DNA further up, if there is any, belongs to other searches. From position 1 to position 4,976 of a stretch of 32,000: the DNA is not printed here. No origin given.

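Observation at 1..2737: Giant paralogs are nearly identical over 2.7 kb while the partner genes are deeply diverged, and the A/B identity stops abruptly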

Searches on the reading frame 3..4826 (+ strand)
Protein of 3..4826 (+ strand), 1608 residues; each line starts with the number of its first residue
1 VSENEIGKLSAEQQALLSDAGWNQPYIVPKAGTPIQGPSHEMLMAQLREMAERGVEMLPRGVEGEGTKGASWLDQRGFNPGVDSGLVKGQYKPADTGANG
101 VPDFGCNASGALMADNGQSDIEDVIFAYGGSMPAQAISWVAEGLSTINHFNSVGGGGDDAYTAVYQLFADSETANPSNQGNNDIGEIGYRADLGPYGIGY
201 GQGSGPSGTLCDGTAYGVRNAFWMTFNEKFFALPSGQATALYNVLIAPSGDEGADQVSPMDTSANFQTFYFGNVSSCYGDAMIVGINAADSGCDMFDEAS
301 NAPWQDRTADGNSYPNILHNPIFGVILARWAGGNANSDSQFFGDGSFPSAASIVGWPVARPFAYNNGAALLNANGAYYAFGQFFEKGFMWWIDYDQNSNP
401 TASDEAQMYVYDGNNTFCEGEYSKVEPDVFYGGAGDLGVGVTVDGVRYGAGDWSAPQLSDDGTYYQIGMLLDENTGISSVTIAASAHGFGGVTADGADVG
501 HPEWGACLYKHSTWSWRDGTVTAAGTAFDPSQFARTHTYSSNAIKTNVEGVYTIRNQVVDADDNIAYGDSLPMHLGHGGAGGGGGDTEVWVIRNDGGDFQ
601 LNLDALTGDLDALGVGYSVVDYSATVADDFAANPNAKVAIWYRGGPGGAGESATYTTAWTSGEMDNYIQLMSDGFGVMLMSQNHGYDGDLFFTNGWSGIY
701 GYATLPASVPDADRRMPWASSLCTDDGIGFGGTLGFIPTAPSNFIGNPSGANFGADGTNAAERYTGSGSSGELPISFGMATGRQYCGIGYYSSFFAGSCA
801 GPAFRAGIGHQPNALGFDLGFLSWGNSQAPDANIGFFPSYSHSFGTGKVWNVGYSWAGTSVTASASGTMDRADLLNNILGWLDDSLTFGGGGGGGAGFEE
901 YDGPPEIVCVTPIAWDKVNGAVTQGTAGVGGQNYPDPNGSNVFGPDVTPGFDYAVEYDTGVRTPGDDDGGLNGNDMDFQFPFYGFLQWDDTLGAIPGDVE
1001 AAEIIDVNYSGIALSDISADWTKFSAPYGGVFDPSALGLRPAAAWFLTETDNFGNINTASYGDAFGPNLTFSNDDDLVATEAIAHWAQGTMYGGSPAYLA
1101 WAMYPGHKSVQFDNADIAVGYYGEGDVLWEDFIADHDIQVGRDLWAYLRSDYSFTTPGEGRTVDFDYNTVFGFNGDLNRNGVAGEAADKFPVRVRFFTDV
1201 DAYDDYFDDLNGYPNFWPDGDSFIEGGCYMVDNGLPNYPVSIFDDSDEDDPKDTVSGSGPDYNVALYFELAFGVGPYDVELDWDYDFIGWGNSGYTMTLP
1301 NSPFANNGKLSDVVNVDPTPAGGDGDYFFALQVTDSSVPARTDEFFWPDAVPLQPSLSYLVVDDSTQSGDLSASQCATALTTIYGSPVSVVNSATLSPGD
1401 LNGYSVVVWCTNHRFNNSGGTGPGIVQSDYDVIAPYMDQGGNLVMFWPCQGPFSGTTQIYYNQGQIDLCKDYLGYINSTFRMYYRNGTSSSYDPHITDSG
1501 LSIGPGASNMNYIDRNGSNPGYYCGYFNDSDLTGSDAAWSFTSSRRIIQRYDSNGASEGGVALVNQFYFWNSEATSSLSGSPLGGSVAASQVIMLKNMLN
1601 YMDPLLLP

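Call 6: search_protein_families(library=pfam, proteins=[window:3-4826:+], max_evalue=0.01)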
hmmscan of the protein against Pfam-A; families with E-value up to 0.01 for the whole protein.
window:3-4826:+ (1608 aa): 0 families

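Call 27: search_protein_families(library=ncbifam, proteins=[window:3-4826:+], max_evalue=1)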
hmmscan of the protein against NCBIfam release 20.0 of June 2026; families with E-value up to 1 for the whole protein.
window:3-4826:+ (1608 aa): 0 families
